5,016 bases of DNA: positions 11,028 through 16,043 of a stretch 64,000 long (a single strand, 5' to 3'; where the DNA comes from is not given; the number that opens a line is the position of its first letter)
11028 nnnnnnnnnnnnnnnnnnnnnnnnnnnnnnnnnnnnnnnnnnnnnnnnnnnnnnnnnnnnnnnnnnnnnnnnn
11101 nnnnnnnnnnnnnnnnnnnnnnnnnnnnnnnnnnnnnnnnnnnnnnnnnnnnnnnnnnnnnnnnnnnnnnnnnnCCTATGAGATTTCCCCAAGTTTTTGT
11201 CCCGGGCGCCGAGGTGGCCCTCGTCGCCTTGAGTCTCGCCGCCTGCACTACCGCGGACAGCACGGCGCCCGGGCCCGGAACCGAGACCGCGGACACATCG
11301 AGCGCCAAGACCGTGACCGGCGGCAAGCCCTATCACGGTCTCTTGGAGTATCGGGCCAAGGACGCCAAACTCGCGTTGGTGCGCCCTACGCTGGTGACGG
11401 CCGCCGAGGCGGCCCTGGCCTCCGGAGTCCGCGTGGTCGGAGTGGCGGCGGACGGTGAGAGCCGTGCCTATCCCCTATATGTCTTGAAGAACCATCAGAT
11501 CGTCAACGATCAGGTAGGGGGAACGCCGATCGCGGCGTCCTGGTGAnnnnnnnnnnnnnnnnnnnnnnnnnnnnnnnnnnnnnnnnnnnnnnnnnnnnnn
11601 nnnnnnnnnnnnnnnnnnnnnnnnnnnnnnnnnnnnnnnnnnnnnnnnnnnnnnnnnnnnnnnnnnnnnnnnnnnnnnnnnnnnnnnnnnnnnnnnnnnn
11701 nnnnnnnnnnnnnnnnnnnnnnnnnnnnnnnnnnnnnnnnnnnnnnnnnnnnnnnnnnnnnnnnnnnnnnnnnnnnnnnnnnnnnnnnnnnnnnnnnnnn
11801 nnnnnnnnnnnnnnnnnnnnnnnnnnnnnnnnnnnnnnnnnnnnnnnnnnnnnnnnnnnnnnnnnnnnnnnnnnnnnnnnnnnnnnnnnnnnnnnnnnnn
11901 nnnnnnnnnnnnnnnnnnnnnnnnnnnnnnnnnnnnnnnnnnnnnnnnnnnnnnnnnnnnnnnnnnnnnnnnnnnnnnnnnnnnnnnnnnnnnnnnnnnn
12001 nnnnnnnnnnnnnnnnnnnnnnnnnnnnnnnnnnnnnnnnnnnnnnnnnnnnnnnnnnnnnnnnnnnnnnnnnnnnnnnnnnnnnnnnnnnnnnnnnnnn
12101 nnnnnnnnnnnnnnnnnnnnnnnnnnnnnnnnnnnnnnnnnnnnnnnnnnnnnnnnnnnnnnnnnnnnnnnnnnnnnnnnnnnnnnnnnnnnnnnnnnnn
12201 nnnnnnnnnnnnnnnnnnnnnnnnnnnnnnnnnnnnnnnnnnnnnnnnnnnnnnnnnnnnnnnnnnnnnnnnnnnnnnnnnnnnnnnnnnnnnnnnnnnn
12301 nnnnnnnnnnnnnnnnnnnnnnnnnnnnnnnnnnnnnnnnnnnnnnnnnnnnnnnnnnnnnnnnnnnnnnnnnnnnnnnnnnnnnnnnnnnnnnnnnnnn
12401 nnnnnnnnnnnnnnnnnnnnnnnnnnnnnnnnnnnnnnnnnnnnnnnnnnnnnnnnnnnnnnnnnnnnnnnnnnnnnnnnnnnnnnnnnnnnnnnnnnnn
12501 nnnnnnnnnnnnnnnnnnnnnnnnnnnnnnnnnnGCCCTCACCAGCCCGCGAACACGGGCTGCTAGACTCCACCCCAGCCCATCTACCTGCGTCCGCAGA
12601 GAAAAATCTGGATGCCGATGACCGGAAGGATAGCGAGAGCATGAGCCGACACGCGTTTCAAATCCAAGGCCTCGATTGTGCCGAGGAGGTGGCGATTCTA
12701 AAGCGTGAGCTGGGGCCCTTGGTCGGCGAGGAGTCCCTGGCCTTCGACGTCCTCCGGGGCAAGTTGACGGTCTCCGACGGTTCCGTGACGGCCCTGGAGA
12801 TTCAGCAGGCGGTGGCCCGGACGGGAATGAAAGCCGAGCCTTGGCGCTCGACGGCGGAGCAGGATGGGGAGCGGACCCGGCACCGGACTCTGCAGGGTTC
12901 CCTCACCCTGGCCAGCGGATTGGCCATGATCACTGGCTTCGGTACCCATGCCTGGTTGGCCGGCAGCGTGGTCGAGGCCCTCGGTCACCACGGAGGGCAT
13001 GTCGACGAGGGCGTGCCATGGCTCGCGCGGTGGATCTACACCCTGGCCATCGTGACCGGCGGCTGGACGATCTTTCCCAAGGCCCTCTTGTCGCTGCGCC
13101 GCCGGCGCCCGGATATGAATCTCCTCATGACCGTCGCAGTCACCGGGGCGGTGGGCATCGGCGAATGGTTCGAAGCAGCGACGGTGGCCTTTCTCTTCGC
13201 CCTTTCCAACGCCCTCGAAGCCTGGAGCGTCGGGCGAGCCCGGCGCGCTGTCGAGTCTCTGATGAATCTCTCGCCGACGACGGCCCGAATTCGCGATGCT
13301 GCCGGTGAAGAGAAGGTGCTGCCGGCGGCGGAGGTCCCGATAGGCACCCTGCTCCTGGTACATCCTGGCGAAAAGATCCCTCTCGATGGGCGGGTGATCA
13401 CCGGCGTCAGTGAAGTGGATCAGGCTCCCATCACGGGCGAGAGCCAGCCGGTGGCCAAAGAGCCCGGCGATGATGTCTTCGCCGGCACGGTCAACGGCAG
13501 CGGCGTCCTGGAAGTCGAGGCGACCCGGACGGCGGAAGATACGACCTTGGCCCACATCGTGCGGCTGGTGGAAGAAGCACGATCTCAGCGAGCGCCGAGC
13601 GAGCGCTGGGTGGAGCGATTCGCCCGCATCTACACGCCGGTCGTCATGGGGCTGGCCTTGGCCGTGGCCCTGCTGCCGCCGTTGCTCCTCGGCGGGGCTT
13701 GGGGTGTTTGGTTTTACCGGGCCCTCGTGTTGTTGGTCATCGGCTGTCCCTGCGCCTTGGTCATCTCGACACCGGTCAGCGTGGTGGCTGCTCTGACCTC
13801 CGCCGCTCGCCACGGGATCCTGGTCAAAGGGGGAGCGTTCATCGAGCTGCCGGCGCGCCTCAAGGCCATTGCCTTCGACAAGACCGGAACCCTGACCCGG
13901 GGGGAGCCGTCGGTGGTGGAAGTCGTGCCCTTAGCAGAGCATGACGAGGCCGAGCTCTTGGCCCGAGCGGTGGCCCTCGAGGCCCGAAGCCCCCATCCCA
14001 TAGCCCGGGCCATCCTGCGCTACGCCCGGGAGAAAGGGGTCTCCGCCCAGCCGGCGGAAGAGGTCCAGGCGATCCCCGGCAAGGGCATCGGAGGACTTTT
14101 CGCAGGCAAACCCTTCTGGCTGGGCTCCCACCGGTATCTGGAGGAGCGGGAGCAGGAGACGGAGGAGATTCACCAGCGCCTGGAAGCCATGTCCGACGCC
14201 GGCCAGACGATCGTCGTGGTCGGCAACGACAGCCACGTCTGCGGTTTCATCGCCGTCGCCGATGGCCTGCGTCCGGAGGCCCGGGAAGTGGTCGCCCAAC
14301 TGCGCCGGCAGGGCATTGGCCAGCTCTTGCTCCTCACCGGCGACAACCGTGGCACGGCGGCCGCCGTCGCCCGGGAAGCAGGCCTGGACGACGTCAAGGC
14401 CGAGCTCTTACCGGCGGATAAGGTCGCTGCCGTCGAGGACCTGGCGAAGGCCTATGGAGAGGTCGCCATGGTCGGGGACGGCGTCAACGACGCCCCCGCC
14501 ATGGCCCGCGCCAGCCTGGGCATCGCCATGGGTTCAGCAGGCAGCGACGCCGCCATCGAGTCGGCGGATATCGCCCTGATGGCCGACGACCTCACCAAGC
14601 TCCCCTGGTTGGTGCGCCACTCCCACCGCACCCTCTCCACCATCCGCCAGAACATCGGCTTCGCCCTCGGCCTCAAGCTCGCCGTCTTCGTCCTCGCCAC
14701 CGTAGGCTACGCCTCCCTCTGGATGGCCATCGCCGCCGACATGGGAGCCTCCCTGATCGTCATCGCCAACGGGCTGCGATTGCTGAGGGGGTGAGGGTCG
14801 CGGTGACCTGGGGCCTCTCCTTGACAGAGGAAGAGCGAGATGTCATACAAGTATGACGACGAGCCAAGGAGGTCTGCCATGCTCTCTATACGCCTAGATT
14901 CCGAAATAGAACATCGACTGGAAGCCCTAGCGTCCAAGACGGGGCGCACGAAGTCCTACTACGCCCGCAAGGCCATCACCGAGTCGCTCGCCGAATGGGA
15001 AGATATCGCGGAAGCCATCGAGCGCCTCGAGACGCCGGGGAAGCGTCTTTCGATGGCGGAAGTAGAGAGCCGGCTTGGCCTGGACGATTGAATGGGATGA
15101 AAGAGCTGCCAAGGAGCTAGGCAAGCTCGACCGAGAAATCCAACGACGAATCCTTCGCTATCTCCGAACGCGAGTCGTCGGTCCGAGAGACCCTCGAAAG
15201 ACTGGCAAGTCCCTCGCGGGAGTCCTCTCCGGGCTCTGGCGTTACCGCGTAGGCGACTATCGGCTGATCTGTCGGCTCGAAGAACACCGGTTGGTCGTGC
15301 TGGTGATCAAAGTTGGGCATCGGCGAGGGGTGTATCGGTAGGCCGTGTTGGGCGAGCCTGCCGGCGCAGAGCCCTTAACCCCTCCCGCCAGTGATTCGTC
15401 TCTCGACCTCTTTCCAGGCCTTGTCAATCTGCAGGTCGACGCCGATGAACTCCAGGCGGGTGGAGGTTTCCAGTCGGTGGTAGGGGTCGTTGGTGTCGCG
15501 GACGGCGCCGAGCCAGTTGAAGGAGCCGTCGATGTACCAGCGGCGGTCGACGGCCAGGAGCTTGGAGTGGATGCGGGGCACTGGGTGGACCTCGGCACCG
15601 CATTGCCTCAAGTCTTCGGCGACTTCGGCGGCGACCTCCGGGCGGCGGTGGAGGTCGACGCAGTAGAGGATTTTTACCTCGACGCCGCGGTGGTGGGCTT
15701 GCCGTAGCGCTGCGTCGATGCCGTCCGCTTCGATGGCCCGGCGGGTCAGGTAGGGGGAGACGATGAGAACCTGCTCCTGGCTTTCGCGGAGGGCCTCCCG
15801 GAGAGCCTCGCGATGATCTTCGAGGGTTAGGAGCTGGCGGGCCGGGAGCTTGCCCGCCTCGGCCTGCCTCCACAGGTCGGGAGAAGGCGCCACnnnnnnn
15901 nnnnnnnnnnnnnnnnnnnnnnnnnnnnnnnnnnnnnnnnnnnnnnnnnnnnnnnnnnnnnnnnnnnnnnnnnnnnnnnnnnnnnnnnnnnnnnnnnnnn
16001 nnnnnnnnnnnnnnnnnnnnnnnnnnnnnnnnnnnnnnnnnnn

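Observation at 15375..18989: Single-polypeptide Upf1/DNA2-like SF1 helicase fused to a PLD (HKD) nuclease: candidate anti-phage/anti-plasmid effector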

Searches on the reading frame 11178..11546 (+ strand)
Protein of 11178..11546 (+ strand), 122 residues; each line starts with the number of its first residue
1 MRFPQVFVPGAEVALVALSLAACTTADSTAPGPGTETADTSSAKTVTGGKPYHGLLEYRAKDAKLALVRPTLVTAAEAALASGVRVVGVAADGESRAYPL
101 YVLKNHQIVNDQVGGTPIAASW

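Call 51: search_protein_families(library=pfam, proteins=[window:11178-11546:+], max_evalue=0.001)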
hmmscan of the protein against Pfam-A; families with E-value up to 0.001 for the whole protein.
window:11178-11546:+ (122 aa): 1 family
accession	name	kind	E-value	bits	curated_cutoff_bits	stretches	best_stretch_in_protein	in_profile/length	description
PF11376.13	DUF3179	-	3.3e-11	43.6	27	1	67-121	7-63/292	Protein of unknown function (DUF3179)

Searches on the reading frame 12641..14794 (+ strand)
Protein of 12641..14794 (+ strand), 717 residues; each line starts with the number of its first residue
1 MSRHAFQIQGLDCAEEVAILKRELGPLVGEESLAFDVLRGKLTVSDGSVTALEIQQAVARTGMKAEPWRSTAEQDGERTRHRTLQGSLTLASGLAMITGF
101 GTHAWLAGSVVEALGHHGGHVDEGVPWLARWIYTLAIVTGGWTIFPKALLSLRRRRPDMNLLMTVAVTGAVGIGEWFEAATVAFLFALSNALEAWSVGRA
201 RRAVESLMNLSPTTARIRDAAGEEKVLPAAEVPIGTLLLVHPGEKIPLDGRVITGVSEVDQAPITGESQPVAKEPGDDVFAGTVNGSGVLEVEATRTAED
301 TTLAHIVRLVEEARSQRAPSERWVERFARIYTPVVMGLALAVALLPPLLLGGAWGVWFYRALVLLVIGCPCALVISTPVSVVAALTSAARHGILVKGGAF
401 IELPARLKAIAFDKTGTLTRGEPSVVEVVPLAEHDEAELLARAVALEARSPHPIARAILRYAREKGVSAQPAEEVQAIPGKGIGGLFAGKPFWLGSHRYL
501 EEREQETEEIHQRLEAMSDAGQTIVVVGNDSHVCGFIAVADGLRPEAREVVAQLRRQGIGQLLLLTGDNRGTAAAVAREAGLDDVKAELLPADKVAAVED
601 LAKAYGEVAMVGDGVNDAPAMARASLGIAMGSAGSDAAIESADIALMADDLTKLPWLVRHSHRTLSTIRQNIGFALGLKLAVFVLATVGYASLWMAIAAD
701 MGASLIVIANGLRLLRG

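Call 6: search_protein_families(library=padloc, proteins=[window:12641-14794:+], max_evalue=0.01)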
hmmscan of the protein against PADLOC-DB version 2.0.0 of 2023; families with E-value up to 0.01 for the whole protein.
window:12641-14794:+ (717 aa): 0 families

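Call 8: search_protein_families(library=pfam, proteins=[window:12641-14794:+], max_evalue=0.001)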
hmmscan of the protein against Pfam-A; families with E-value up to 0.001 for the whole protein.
window:12641-14794:+ (717 aa): 2 families
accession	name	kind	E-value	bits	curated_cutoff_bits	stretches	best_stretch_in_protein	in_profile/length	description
PF00122.25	E1-E2_ATPase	-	4.1e-54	183.3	28.1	1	210-391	2-181/181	E1-E2 ATPase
PF00702.32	Hydrolase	-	1.2e-39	137.2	26.4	1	408-624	2-190/191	haloacid dehalogenase-like hydrolase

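Call 38: find_related_loci(query=window:12641-14794:+, collection=metagenome_contigs, flank=10000)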
Query window:12641-14794:+ (717 aa) in metagenome_contigs; peptide patterns used: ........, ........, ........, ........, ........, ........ (x = any residue, [..] = any of these).
600 stretches matched a pattern (row limit reached: there are more); 565 encode a relative of the query (tblastn E <= 1e-3); the best 80 are kept; 80 distinct loci.
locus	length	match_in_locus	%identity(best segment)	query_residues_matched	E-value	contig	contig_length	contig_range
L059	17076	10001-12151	64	2-716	0e+0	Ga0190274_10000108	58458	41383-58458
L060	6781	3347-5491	64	6-716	0e+0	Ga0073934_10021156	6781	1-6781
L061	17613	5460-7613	61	3-716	0e+0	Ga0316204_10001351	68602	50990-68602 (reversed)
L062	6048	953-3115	60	1-717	0e+0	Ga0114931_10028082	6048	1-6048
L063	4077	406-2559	60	3-716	0e+0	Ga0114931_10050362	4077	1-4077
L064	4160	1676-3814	61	6-716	0e+0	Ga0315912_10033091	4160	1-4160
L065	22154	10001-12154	59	3-716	0e+0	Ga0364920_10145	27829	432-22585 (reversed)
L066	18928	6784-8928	63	3-716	0e+0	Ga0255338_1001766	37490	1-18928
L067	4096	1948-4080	61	6-716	0e+0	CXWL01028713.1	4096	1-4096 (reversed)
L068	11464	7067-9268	56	6-716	0e+0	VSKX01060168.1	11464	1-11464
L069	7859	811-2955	61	6-716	0e+0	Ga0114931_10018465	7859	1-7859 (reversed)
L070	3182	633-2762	59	6-717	0e+0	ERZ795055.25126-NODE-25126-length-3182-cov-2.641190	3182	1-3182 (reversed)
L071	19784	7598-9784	56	6-711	0e+0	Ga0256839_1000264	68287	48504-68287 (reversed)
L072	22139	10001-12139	58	6-715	0e+0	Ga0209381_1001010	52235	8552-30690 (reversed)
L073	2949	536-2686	59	3-715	0e+0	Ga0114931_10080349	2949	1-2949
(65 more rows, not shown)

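Call 73: find_encoding_contigs(protein=window:12641-14794:+, flank=3000, max_places=3)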
Protein window:12641-14794:+ (717 aa): no gene with exactly this product is on record in the collection.

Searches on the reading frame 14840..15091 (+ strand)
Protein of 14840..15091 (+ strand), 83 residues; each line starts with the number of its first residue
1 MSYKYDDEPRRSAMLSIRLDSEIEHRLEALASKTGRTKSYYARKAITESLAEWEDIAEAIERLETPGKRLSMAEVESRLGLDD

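Call 8: search_protein_families(library=pfam, proteins=[window:14840-15091:+], max_evalue=0.001)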
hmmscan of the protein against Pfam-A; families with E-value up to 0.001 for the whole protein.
window:14840-15091:+ (83 aa): 1 family
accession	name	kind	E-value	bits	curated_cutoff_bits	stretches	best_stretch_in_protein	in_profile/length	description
PF05509.17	TraY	-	1.6e-08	34.9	21.3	1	16-58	2-44/49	TraY domain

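Call 64: search_protein_families(library=ncbifam, proteins=[window:14840-15091:+], max_evalue=0.001)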
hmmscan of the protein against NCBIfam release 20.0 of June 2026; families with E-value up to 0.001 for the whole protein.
window:14840-15091:+ (83 aa): 2 families
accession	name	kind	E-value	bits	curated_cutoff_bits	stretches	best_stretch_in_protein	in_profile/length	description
NF048017.1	antitoxin_RelB_like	equivalog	3e-23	81.8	50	1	18-83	1-70/70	type II toxin-antitoxin system RelB family antitoxin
NF046040.1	RelB_antitoxin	equivalog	0.00017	21.8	50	1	16-80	2-69/69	type II toxin-antitoxin system RelB family antitoxin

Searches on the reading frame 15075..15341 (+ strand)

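Call 8: search_protein_families(library=pfam, proteins=[window:15075-15341:+], max_evalue=0.001)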
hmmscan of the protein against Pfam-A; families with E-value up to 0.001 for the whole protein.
window:15075-15341:+ (88 aa): 1 family
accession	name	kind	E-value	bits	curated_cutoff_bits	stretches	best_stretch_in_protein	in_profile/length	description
PF05016.21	ParE_toxin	-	4.1e-16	59.8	23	1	5-87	1-89/89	ParE toxin of type II toxin-antitoxin system, parDE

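Call 64: search_protein_families(library=ncbifam, proteins=[window:15075-15341:+], max_evalue=0.001)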
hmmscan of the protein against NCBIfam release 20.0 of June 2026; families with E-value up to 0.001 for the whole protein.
window:15075-15341:+ (88 aa): 1 family
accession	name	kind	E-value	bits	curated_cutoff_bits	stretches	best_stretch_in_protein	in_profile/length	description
TIGR02385.1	RelE_StbE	subfamily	6.9e-07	29.7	27.9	1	5-84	2-85/88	type II toxin-antitoxin system mRNA interferase toxin, RelE/StbE family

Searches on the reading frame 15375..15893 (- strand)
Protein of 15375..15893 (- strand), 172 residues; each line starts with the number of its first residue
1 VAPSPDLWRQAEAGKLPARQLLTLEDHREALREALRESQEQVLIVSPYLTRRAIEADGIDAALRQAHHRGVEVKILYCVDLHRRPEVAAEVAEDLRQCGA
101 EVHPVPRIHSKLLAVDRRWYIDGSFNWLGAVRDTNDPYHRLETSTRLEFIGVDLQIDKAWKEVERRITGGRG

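Call 69: search_solved_structures(query=window:15375-15893:-, max_evalue=10, show_alignments=2)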
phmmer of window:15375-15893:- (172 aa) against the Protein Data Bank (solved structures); distinct sequences matched with E-value up to 10: 6.
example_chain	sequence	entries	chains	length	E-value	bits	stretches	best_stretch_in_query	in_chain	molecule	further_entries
7e0m_A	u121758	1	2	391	0.016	18.2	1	59-135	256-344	Phospholipase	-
4ggj_A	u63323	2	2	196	0.029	17.4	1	56-162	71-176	Mitochondrial cardiolipin hydrolase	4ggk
9lkx_K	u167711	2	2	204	0.038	17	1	54-133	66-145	Mitochondrial cardiolipin hydrolase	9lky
2l82_A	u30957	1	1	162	0.22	14.5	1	22-105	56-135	DESIGNED PROTEIN OR32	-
3r5e_A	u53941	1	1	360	0.69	12.9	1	58-111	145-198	Transaldolase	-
9s9j_A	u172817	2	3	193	0.96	12.4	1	8-109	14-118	Cell division protein CdvB, Vps2 like protein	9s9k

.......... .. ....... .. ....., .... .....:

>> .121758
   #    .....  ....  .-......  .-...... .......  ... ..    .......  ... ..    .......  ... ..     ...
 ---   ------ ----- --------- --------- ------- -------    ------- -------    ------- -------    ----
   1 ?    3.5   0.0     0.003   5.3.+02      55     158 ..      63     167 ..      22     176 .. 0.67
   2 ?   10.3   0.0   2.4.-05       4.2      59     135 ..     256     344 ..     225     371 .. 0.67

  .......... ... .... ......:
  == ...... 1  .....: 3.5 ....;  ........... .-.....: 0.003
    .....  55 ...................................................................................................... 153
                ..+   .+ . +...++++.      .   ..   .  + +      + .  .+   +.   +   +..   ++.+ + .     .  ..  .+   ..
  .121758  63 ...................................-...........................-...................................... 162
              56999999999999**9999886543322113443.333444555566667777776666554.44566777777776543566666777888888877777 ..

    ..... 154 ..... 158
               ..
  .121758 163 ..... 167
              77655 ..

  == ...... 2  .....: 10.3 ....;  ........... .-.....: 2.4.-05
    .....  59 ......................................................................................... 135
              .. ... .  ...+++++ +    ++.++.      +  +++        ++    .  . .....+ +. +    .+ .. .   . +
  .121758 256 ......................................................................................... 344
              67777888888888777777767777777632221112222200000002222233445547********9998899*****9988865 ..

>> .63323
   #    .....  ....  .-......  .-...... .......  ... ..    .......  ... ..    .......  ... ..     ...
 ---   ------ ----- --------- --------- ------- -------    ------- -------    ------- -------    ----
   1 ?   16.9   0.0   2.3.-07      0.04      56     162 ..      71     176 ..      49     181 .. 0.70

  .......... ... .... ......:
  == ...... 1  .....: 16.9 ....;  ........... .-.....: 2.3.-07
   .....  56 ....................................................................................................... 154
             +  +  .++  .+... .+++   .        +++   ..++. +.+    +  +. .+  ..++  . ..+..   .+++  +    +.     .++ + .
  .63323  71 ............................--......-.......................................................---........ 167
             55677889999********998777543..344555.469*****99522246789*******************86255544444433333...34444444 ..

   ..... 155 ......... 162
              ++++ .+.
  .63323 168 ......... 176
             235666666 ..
